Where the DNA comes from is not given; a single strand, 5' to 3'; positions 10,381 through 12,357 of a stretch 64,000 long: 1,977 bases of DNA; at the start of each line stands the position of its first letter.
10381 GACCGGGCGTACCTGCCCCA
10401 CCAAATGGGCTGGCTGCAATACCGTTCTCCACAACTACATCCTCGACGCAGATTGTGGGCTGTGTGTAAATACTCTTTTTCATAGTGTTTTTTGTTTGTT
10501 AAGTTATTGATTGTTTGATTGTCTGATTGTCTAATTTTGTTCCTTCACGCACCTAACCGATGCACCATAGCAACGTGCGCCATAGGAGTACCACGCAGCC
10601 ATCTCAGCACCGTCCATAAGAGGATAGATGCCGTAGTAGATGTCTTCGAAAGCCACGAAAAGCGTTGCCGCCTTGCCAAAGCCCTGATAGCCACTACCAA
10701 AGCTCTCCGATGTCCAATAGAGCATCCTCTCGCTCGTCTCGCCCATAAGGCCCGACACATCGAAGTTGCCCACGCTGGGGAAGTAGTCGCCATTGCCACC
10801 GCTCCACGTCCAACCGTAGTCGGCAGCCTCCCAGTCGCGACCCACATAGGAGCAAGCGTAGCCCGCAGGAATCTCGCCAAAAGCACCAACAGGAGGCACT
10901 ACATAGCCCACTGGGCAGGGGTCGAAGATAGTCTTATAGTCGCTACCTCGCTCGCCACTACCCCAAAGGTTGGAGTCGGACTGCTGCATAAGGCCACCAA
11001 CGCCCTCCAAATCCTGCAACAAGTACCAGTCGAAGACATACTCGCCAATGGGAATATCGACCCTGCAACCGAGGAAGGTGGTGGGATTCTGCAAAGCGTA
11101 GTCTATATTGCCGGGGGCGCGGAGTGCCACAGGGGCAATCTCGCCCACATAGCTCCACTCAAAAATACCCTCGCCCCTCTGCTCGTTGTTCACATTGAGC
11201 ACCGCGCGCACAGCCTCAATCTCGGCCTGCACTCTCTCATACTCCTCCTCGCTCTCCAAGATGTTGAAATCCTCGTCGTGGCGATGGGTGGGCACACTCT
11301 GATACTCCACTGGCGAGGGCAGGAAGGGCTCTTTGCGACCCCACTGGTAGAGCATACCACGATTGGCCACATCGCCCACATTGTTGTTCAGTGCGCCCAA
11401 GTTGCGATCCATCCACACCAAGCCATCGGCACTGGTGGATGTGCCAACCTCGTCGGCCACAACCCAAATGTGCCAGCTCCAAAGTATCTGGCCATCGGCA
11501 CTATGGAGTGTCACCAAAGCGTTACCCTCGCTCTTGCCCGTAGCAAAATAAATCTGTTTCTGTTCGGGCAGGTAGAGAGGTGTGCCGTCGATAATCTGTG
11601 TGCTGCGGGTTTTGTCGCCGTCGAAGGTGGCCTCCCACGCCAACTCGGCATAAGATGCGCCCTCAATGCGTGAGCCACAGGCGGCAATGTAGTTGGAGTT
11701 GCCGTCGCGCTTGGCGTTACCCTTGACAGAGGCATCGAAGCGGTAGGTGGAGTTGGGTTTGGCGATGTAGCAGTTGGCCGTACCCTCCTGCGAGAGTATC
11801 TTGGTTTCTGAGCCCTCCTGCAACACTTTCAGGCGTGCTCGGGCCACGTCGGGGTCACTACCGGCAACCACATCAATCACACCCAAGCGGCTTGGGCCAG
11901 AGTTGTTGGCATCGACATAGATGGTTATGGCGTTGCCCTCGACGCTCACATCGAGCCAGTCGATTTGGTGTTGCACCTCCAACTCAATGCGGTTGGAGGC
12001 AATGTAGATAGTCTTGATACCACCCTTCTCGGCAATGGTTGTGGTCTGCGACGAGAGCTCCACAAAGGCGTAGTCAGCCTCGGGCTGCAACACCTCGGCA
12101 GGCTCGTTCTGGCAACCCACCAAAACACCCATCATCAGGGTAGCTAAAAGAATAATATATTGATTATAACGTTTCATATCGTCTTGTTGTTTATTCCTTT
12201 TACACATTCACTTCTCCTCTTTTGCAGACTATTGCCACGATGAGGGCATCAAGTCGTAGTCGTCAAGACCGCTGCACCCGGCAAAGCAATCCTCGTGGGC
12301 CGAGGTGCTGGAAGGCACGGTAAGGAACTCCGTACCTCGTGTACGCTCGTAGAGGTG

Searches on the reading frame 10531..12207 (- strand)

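Call 4: search_protein_families(library=pfam, proteins=[window:10531-12207:-], max_evalue=0.1)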
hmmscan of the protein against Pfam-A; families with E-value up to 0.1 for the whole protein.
window:10531-12207:- (558 aa): 1 family
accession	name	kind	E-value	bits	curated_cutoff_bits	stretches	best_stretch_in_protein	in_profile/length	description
PF13004.13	BACON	-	0.0069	16.8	25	1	83-130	10-60/61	Putative binding domain, N-terminal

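Call 5: search_protein_families(library=ncbifam, proteins=[window:10531-12207:-], max_evalue=0.1)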
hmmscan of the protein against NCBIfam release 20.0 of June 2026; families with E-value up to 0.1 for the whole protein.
window:10531-12207:- (558 aa): 0 families
